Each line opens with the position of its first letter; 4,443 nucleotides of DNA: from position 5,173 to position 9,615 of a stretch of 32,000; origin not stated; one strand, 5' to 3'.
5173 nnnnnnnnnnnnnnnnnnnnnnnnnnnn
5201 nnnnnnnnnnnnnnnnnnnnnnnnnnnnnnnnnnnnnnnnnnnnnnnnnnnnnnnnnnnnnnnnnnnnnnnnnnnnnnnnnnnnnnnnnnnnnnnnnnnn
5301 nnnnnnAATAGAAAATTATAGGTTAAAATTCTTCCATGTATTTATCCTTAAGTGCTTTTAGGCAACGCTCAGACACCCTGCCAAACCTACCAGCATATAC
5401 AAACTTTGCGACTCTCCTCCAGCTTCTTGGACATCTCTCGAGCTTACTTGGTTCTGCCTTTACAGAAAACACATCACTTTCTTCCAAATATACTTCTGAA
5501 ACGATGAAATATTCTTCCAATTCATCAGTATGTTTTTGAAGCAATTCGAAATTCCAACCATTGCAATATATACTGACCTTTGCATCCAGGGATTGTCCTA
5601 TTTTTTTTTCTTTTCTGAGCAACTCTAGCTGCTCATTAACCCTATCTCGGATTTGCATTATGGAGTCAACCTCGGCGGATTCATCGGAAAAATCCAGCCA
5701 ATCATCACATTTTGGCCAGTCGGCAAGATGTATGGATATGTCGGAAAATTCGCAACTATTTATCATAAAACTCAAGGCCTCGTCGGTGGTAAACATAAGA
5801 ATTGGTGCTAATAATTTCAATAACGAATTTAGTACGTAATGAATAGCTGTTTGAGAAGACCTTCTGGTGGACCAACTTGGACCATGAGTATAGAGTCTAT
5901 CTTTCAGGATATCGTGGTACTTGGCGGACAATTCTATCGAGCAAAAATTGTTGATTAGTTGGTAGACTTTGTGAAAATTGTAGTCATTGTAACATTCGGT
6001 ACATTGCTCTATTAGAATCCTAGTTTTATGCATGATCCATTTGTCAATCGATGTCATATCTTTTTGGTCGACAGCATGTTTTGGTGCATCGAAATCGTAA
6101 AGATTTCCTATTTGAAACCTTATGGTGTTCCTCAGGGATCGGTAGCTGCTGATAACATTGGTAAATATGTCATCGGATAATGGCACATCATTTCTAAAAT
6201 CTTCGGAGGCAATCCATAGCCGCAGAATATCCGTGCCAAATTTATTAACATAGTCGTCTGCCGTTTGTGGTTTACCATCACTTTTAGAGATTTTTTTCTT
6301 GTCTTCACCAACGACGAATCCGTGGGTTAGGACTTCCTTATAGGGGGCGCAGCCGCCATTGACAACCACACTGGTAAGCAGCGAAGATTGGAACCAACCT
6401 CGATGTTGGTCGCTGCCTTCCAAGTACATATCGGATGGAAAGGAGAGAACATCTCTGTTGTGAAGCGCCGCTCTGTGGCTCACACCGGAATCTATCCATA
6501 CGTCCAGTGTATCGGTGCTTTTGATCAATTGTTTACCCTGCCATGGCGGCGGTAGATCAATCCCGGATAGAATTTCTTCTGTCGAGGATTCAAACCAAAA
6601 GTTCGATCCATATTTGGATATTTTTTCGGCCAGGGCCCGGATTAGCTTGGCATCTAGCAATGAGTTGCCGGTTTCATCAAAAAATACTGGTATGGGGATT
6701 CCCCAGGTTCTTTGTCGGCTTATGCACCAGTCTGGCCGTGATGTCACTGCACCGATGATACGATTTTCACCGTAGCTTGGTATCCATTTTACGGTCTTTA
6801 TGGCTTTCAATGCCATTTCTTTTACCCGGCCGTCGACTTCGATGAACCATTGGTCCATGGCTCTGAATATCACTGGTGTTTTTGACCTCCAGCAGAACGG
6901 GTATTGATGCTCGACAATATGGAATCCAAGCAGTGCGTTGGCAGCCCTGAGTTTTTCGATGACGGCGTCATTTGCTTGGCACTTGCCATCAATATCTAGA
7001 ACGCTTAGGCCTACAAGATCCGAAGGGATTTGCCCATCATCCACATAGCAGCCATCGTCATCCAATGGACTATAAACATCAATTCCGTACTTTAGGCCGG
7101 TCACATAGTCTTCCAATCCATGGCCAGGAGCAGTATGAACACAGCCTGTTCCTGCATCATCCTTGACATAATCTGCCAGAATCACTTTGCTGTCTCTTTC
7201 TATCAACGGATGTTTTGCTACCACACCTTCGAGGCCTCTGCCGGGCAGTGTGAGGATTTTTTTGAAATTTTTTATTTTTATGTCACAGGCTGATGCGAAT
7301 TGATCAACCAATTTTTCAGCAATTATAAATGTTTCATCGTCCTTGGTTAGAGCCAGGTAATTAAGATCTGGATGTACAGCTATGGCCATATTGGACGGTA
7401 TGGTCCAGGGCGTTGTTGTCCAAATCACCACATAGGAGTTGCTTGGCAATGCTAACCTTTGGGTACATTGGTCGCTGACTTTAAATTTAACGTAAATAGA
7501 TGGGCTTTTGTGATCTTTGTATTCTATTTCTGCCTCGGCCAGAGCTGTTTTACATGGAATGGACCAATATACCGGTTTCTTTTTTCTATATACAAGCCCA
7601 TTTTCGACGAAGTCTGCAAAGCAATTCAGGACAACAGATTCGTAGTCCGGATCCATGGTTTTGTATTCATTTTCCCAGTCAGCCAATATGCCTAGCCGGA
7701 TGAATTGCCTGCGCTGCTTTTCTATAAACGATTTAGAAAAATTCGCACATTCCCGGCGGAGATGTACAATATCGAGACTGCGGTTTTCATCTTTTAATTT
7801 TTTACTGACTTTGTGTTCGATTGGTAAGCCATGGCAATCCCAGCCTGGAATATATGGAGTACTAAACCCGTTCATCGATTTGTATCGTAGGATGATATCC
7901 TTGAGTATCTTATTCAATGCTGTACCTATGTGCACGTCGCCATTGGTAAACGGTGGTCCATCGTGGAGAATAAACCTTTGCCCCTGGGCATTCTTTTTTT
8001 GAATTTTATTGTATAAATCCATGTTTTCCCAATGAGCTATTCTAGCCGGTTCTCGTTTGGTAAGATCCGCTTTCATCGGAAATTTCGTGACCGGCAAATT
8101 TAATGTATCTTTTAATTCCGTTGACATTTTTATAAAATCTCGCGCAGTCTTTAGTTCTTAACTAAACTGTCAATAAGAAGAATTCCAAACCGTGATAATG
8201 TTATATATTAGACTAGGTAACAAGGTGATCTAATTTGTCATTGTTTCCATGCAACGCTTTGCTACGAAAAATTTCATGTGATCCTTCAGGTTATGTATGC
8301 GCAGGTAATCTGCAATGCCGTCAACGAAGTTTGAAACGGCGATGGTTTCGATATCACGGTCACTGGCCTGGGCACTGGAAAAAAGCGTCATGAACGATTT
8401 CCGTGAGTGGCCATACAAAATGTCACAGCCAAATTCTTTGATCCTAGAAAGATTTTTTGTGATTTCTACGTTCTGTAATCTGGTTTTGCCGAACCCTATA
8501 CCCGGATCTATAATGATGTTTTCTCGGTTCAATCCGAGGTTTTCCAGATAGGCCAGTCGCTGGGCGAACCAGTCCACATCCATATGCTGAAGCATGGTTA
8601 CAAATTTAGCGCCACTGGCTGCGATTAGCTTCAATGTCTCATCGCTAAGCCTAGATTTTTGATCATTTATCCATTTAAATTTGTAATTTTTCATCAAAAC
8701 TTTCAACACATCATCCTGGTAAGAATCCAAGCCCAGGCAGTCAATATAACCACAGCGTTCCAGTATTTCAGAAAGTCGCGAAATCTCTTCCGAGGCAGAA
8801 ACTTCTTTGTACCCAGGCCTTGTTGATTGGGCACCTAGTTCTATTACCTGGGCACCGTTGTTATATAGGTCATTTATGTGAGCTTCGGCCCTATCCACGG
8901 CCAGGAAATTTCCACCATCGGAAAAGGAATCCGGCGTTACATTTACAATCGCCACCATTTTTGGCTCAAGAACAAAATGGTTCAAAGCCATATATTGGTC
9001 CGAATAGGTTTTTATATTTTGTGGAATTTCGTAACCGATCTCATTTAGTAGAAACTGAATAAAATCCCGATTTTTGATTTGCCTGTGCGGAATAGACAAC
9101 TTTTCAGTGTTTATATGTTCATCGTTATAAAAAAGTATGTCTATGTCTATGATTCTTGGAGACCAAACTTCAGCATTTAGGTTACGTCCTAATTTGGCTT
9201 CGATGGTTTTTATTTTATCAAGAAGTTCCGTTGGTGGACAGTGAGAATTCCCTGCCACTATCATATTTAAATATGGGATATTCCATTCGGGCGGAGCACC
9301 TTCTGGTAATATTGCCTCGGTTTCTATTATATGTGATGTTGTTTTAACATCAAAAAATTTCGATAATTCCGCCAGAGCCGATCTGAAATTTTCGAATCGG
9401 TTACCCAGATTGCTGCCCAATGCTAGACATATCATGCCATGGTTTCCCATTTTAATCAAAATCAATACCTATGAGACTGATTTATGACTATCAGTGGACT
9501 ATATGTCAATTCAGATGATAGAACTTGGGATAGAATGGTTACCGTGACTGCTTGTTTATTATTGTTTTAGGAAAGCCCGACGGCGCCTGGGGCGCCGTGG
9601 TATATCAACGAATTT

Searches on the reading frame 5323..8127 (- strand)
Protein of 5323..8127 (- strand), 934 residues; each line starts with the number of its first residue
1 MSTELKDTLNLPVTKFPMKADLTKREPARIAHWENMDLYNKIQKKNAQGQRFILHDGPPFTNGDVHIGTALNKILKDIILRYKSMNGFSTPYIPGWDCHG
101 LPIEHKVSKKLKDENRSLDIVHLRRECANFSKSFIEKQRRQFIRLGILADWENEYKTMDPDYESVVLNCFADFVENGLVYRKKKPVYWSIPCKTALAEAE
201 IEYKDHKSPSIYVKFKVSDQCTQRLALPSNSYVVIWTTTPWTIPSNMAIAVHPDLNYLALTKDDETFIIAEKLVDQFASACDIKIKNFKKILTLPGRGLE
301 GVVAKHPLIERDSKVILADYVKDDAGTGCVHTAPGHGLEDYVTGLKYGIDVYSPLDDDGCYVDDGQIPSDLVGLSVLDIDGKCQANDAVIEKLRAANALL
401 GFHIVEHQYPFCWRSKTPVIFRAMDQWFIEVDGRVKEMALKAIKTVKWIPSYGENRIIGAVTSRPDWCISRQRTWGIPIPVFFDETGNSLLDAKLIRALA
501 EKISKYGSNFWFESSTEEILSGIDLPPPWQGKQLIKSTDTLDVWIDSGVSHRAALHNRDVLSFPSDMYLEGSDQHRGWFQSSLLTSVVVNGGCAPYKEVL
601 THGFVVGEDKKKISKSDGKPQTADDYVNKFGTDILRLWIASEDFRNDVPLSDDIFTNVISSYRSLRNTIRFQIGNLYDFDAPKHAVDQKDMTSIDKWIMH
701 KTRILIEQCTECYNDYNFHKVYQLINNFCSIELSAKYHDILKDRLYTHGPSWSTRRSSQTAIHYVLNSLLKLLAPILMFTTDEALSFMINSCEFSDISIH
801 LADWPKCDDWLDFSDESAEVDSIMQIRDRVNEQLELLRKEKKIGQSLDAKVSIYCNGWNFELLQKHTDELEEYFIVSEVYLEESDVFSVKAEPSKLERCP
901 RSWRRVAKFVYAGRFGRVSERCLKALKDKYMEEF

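Call 16: search_protein_families(library=pfam, proteins=[window:5323-8127:-], max_evalue=0.00001)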
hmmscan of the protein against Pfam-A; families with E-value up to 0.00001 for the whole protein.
window:5323-8127:- (934 aa): 4 families
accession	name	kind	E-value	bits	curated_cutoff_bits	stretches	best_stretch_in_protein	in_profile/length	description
PF00133.28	tRNA-synt_1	-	5e-123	411.3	22.7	1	30-650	3-413/414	tRNA synthetases class I (I, L, M and V)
PF08264.19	Anticodon_1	-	6.7e-31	107.6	25.1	1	695-852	1-147/148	Anticodon-binding domain of tRNA ligase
PF09334.17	tRNA-synt_1g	-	7.5e-21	74.8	20.1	1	59-222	8-153/391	tRNA synthetases class I (M)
PF13603.12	tRNA-synt_1_2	-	6e-06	26.3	25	0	233-351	23-136/185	Leucyl-tRNA synthetase, editing domain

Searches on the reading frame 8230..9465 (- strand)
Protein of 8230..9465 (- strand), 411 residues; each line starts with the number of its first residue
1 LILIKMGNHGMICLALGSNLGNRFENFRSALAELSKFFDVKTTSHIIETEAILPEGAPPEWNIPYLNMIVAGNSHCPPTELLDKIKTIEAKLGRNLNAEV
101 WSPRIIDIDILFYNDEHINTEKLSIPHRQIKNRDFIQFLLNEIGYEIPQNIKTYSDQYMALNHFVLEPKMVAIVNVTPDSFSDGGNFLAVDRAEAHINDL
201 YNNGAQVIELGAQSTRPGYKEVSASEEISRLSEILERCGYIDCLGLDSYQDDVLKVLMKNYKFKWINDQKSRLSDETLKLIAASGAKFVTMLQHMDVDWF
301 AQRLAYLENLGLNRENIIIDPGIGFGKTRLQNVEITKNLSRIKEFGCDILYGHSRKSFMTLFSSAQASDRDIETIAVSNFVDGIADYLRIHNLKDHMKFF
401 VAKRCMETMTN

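Call 16: search_protein_families(library=pfam, proteins=[window:8230-9465:-], max_evalue=0.00001)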
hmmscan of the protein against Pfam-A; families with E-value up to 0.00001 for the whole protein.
window:8230-9465:- (411 aa): 2 families
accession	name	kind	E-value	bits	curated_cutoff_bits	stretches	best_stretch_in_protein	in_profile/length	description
PF00809.28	Pterin_bind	-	1.5e-43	149.6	25.5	1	172-379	2-231/244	Pterin binding enzyme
PF01288.25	HPPK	-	1.3e-27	96.9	25.7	1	14-143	2-114/116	7,8-dihydro-6-hydroxymethylpterin-pyrophosphokinase (HPPK)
